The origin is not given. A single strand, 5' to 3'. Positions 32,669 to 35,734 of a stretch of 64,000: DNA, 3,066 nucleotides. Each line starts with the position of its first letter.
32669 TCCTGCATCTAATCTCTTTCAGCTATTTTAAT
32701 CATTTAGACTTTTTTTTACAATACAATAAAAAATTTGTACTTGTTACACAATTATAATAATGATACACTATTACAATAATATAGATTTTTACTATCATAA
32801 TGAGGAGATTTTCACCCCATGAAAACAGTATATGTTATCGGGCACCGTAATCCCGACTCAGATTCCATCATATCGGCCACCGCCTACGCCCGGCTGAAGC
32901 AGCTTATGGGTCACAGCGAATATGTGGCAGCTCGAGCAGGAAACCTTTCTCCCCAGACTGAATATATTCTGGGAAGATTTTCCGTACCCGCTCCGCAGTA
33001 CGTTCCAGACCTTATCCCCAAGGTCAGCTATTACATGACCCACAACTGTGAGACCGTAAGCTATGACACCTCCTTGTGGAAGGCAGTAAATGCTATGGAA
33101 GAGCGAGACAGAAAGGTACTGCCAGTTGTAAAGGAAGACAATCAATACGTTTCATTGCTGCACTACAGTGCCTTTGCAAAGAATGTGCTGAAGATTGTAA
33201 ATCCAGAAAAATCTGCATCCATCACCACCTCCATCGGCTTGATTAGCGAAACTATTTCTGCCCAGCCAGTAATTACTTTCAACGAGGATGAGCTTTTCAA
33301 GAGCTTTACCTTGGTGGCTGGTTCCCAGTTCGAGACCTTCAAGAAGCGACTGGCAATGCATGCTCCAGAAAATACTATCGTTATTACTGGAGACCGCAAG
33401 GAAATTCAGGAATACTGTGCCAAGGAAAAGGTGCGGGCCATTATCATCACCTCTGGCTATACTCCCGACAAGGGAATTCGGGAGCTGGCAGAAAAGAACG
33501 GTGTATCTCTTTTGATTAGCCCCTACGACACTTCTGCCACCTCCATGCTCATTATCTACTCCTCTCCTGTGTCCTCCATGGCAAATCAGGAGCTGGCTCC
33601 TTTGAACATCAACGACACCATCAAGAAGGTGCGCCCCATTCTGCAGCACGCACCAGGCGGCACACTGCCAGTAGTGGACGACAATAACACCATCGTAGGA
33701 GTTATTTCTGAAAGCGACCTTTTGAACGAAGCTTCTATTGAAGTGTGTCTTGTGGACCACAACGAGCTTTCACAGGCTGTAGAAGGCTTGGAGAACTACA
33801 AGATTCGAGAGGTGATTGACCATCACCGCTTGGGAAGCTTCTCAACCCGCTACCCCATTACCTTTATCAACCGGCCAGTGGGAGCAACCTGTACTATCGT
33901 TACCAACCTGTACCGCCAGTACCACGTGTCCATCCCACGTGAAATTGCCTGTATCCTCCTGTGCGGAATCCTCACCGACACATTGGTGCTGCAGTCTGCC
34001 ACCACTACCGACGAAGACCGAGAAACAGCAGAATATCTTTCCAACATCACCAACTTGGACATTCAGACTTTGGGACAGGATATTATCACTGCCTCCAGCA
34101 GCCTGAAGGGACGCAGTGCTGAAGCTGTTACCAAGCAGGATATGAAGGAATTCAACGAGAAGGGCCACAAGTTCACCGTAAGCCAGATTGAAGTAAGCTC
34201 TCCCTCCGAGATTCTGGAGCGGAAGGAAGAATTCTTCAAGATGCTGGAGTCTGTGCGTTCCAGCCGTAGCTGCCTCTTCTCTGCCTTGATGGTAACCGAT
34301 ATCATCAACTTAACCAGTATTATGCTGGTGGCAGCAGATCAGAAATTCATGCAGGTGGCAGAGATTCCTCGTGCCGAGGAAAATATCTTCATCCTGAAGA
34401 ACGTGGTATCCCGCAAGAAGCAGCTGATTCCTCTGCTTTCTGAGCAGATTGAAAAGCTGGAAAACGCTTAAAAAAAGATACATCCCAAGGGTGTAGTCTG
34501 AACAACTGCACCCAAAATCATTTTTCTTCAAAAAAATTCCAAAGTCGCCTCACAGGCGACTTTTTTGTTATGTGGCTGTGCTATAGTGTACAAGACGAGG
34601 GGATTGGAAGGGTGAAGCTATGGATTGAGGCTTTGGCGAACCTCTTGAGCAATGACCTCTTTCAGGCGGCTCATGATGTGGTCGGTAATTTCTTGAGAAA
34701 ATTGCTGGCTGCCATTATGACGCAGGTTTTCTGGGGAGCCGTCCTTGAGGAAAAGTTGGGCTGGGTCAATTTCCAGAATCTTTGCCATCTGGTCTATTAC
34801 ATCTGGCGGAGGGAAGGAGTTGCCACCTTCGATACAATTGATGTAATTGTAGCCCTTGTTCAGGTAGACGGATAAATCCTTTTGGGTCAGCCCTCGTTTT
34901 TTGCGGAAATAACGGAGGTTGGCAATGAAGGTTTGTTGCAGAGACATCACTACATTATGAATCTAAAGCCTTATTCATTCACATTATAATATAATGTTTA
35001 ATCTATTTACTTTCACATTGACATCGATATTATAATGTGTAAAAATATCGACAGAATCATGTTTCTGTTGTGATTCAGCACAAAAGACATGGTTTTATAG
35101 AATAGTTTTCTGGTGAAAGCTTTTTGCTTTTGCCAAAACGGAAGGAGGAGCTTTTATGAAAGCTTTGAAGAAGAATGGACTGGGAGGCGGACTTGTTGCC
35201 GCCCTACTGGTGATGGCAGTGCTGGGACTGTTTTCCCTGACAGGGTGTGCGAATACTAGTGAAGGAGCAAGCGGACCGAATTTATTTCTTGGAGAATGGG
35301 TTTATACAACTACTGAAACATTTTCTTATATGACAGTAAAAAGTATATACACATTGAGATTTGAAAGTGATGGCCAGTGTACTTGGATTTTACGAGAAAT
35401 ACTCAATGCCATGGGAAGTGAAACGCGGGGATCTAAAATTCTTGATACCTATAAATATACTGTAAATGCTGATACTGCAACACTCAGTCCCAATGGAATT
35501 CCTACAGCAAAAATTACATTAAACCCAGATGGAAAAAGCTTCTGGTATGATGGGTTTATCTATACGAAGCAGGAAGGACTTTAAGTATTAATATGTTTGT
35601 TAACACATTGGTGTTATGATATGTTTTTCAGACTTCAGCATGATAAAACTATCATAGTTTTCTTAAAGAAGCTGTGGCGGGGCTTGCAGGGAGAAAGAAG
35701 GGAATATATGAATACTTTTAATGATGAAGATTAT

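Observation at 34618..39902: Accessory island with a low-GC core encoding a set of uncharacterised envelope proteins under a divergent XRE regulator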

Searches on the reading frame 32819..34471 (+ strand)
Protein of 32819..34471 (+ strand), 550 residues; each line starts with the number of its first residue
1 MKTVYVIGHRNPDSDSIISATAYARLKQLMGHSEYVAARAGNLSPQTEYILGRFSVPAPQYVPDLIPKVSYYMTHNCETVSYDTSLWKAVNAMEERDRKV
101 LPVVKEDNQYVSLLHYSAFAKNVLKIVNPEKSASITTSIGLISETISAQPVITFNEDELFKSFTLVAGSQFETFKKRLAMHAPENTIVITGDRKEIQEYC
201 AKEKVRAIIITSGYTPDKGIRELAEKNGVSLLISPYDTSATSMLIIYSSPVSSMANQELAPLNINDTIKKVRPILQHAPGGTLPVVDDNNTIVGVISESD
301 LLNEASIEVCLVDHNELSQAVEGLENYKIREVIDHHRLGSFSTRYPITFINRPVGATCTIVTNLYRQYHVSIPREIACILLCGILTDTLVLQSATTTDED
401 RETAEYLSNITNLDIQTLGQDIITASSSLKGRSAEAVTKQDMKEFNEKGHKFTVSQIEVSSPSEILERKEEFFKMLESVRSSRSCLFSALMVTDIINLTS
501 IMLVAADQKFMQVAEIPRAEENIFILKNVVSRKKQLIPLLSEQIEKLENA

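Call 3: search_protein_families(library=pfam, proteins=[window:32819-34471:+], max_evalue=0.1)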
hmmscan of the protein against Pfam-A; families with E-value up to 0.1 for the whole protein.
window:32819-34471:+ (550 aa): 5 families
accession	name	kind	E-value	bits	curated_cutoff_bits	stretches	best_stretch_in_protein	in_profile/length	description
PF02833.19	DHHA2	-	2.6e-26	92.9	27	1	421-542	2-125/126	DHHA2 domain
PF01368.27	DHH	-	4.6e-21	75.8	28.1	1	3-384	1-125/125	DHH family, N-terminal domain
PF07085.17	DRTGG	-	1.9e-16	60.2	25.2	1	161-245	21-102/105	DRTGG domain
PF00571.33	CBS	-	3.5e-16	59.7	24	2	252-304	2-54/57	CBS domain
PF02603.21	Hpr_kinase_N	-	1e-05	25.9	24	1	193-246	69-122/125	HPr Serine kinase N terminus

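Call 17: find_related_loci(query=window:32819-34471:+, collection=genome_contigs, flank=10000)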
Query window:32819-34471:+ (550 aa) in genome_contigs; peptide patterns used: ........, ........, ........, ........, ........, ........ (x = any residue, [..] = any of these).
109 stretches matched a pattern; 11 encode a relative of the query (tblastn E <= 1e-3); 10 distinct loci.
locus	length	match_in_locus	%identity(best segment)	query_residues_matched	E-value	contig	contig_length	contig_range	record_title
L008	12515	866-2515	95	1-550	0e+0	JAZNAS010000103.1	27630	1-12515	MAG: Treponema sp. isolate T1900044745_TS20190211.MAGScoT_cleanbin_000016 SGB_2113_k141_30595, whole genome shotgun sequ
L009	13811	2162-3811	95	1-550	0e+0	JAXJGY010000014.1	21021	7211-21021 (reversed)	MAG: Treponema sp. isolate DOME_MAG_1265 1265_C0121_k141_211940, whole genome shotgun sequence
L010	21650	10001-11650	95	1-550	0e+0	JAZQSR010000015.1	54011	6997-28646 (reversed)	MAG: Treponema sp. isolate T1900045202_TC20190198.MAGScoT_cleanbin_000009 SGB_5325_k141_3393563, whole genome shotgun se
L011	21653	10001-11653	91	1-550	0e+0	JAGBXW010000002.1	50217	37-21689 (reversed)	MAG: Treponema sp. isolate RGIG9546 Yak_Colon-2__c12248, whole genome shotgun sequence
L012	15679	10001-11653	91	1-550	0e+0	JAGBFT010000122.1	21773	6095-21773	MAG: Spirochaetaceae bacterium isolate RGIG9078 Water_deer_Rectum.Co__c1407925, whole genome shotgun sequence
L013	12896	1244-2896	87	1-550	0e+0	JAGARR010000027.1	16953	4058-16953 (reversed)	MAG: Spirochaetaceae bacterium isolate RGIG8712 Water_deer_Colon-3__c247593, whole genome shotgun sequence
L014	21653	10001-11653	87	1-550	0e+0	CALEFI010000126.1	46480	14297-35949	MAG TPA_asm: uncultured Treponema sp. isolate SRR6425820_bin.117_CONCOCT_v1.1_MAG genome assembly, contig: ERZ1767641.36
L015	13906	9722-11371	74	1-549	0e+0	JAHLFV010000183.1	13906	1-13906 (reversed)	MAG: Candidatus Treponema excrementipullorum isolate Gambia15-2214 G3M40__C232505_L13906, whole genome shotgun sequence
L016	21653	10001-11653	97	1-550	0e+0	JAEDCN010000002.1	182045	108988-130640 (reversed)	MAG: Treponema sp. isolate MAG007 NODE_14_length_182045_cov_44.266581, whole genome shotgun sequence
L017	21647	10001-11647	57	2-550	0e+0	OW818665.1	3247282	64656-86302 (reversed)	metagenome genome assembly, chromosome: 1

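Call 71: search_protein_families(library=pfam, proteins=[L016:13098-14351:+, L016:14731-15438:+, L016:15506-17107:+, L008:4009-4941:+, L008:6629-8860:+, L009:5434-6012:+, L010:13961-15031:+, L014:15296-16693:+, L010:16185-17123:+], max_evalue=0.01)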
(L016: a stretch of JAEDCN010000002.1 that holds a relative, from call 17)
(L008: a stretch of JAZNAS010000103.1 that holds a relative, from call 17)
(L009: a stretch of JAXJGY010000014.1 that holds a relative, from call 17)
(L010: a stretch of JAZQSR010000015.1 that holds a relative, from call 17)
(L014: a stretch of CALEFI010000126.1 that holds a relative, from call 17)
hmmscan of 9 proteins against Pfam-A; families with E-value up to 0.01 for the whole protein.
L016:13098-14351:+ (417 aa): 0 families

L016:14731-15438:+ (235 aa): 0 families

L016:15506-17107:+ (533 aa): 1 family
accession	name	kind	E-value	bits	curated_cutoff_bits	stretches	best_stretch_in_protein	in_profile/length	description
PF13036.11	LpoB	-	2e-16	60.7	22.3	1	31-171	1-147/147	Peptidoglycan-synthase activator LpoB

L008:4009-4941:+ (310 aa): 0 families

L008:6629-8860:+ (743 aa): 1 family
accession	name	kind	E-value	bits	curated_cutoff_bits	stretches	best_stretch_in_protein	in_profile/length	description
PF01841.26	Transglut_core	-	7.6e-10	39.5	23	1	77-186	6-107/108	Transglutaminase-like superfamily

L009:5434-6012:+ (192 aa): 7 families
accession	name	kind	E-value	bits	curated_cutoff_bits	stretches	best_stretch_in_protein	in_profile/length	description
PF12796.13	Ank_2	-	2.1e-25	89.6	27.3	2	68-157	2-87/90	Ankyrin repeats (3 copies)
PF00023.36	Ank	-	2.5e-20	71.8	21.1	3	129-160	1-32/33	Ankyrin repeat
PF13637.12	Ank_4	-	7.5e-16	58.3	22.7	2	107-150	7-50/50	Ankyrin repeats (many copies)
PF13606.12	Ank_3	-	4.8e-14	51.3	22.3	0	64-91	3-29/30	Ankyrin repeat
PF13857.12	Ank_5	-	2.6e-13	50.4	27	2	83-130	1-49/56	Ankyrin repeats (many copies)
PF23745.1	ANK_LRRK2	-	0.00075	19.8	27.5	1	57-122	24-89/130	LRRK2 ANK repeat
PF24521.3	Ank_KRIT1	-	0.0055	16.9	80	1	77-177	31-133/149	KRIT1 ankyrin-repeats domain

L010:13961-15031:+ (356 aa): 2 families
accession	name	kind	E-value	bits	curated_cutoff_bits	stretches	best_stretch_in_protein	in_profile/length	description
PF22322.1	DUF6973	-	3.9e-25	88.3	27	1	193-297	3-109/124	Domain of unknown function (DUF6973)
PF00110.24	wnt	-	0.0044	17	20.3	0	253-356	120-229/305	wnt family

L014:15296-16693:+ (465 aa): 9 families
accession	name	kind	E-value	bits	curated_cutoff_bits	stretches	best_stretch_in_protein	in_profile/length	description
PF12796.13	Ank_2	-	6.7e-73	241.8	27.3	6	300-391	1-90/90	Ankyrin repeats (3 copies)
PF00023.36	Ank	-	1.4e-62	204.5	21.1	7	262-294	1-33/33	Ankyrin repeat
PF13606.12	Ank_3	-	5.3e-48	155.1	22.3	6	295-324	1-30/30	Ankyrin repeat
PF13637.12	Ank_4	-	8e-45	150.3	22.7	5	236-283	3-50/50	Ankyrin repeats (many copies)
PF13857.12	Ank_5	-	2.2e-41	139.9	27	4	315-369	1-56/56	Ankyrin repeats (many copies)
PF24521.3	Ank_KRIT1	-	5.4e-13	49.3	80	0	234-319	22-108/149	KRIT1 ankyrin-repeats domain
PF23745.1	ANK_LRRK2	-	0.00075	19.8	27.5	0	177-251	41-114/130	LRRK2 ANK repeat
PF23469.1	KH_12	-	0.0037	17.9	27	0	355-374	44-63/92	KH-domain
PF17101.10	Stealth_CR1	-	0.01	16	27.2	0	199-212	11-24/29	Stealth protein CR1, conserved region 1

L010:16185-17123:+ (312 aa): 1 family
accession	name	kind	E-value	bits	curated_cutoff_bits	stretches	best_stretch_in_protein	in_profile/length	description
PF01278.26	Omptin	-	5.1e-06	26.2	22.6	1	71-251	31-213/283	Omptin family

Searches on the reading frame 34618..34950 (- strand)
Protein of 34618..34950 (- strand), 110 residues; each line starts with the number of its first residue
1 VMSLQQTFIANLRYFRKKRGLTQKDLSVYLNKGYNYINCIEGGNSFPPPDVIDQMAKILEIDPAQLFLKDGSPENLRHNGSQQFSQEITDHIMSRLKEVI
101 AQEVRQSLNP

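Call 3: search_protein_families(library=pfam, proteins=[window:34618-34950:-], max_evalue=0.1)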
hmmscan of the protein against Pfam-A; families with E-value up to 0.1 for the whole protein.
window:34618-34950:- (110 aa): 5 families
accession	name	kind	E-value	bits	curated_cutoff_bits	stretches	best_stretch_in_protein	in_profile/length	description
PF12844.13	HTH_19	-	9.1e-08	32.3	30.2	1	11-69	3-61/64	Helix-turn-helix domain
PF01381.28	HTH_3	-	7.4e-07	29.6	23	1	12-65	1-54/55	Helix-turn-helix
PF13560.12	HTH_31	-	8.5e-06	26.4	27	1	12-65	6-60/64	Helix-turn-helix domain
PF13413.12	HTH_25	-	0.01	16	24.6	1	12-65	2-61/62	Helix-turn-helix domain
PF13443.12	HTH_26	-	0.02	15.6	22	1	11-67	1-58/63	Cro/C1-type HTH DNA-binding domain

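Call 4: search_protein_families(library=padloc, proteins=[window:34618-34950:-], max_evalue=0.1)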
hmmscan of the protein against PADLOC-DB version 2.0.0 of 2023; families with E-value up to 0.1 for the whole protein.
window:34618-34950:- (110 aa): 14 families
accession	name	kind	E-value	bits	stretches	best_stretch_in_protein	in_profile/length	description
PDLC02926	HTH_VI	-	2e-10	38.8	1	11-98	5-90/92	-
PDLC03954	RmrA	-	6e-06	23.4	1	6-73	9-75/380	-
PDLC03943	RmrA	-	6.2e-06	23.5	1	10-70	5-64/370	-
PDLC03947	RmrA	-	8.5e-06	22.8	1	10-78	14-81/383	-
PDLC04142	capH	-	0.00015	20.8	1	4-98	3-93/103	capH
PDLC03951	RmrA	-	0.00019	18.5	1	11-70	12-70/400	-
PDLC03948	RmrA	-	0.0013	15.7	1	11-71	12-71/397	-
PDLC03665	Control_protein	-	0.0024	16.1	1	7-66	8-68/77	control protein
PDLC03949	RmrA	-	0.0024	14.8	1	12-76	7-69/363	-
PDLC03952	RmrA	-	0.0059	13.5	1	11-76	26-90/395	-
PDLC03946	RmrA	-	0.012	12.4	1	12-76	7-69/357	-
PDLC04760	PDC-M64C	-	0.013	13.9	1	12-37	31-56/93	-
PDLC03336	MTase_II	-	0.025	11.7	1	23-63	270-310/421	Type II methyltransferase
PDLC03664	Control_protein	-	0.029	12.8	1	8-67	14-73/74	control protein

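Call 6: search_protein_families(library=ncbifam, proteins=[window:34618-34950:-], max_evalue=0.1)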
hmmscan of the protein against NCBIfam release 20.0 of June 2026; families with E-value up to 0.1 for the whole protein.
window:34618-34950:- (110 aa): 9 families
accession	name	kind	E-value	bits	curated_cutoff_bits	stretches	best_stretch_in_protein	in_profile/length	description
TIGR03070.1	couple_hipB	subfamily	2.2e-05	24.3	71.65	1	11-44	6-39/58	type II toxin-antitoxin system Y4mF family antitoxin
NF041951.1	phage_RstR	subfamily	2.8e-05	24.3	80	1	8-102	3-102/108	RstR family transcriptional repressor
NF047948.1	male_kill_WMK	equivalog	0.00011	21.8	300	1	11-108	166-254/300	WO male-killing family protein Wmk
TIGR00270.2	TIGR00270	equivalog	0.00019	21.3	110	1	6-62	74-130/159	multiprotein bridging factor aMBF1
TIGR03830.1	CxxCG_CxxCG_HTH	subfamily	0.0026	17.5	61.8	1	11-65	69-122/127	type II TA system antitoxin MqsA family protein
NF006015.0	PRK08154.1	subfamily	0.0095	15.1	204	1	10-106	33-128/314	anaerobic benzoate catabolism transcriptional regulator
NF038139.1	Reg_Aceta_RamB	equivalog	0.02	13.5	700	1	10-70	5-64/465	acetate metabolism transcriptional regulator RamB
NF007257.0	PRK09706.1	subfamily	0.021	14.6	101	1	6-71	4-69/135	transcriptional repressor DicA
NF010465.0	PRK13890.1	equivalog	0.065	13.3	96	1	6-86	4-85/121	conjugal transfer protein TrbA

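Call 7: search_protein_families(library=phrogs, proteins=[window:34618-34950:-], max_evalue=0.1)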
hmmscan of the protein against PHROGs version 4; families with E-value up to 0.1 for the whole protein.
window:34618-34950:- (110 aa): 12 families
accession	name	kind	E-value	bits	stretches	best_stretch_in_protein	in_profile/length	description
phrog_2967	-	transcription regulation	3.7e-14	53.8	1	5-103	8-97/225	transcriptional regulator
phrog_8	-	transcription regulation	1.1e-10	42.6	1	3-94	72-157/346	transcriptional regulator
phrog_4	-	transcription regulation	2.2e-09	37.8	1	2-76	131-201/400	transcriptional repressor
phrog_3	-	transcription regulation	2.6e-09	38.4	1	1-82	82-161/430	transcriptional repressor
phrog_2439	-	transcription regulation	3.8e-06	27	1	11-91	11-87/367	transcriptional regulator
phrog_5823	-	transcription regulation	2.2e-05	24.8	1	6-77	5-77/404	transcriptional regulator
phrog_4836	-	transcription regulation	0.0028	18.2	1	3-78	71-146/194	CII-like regulator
phrog_4739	-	unknown function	0.0083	16.7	1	8-93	68-152/167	-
phrog_2104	-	unknown function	0.0088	17.2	1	9-64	41-95/103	-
phrog_7241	-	transcription regulation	0.016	16.3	1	12-67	66-121/122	transcriptional regulator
phrog_7950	-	transcription regulation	0.047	14.8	1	10-28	10-28/68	transcriptional repressor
phrog_2328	-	transcription regulation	0.056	14.2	1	8-74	16-82/128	transcriptional repressor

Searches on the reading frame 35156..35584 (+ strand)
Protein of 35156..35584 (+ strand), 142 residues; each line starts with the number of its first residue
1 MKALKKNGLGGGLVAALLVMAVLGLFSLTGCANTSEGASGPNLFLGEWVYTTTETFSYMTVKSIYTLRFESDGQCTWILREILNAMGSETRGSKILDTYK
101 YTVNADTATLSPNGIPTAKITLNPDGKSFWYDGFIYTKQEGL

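Call 3: search_protein_families(library=pfam, proteins=[window:35156-35584:+], max_evalue=0.1)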
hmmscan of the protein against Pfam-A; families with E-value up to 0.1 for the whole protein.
window:35156-35584:+ (142 aa): 0 families

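Call 4: search_protein_families(library=padloc, proteins=[window:35156-35584:+], max_evalue=0.1)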
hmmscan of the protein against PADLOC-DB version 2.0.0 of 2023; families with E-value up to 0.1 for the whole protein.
window:35156-35584:+ (142 aa): 0 families

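Call 6: search_protein_families(library=ncbifam, proteins=[window:35156-35584:+], max_evalue=0.1)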
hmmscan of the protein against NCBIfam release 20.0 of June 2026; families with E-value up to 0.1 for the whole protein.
window:35156-35584:+ (142 aa): 0 families

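Call 7: search_protein_families(library=phrogs, proteins=[window:35156-35584:+], max_evalue=0.1)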
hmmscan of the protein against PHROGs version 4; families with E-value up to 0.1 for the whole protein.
window:35156-35584:+ (142 aa): 4 families
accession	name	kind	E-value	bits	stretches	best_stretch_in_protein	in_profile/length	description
phrog_8801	-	unknown function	0.021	16.4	1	17-81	4-70/94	-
phrog_6430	-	unknown function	0.056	14.3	0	119-135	9-25/60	-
phrog_3641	-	unknown function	0.091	14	0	15-45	8-33/69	-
phrog_8913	-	head and packaging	0.091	12.2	0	48-85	110-147/721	minor head protein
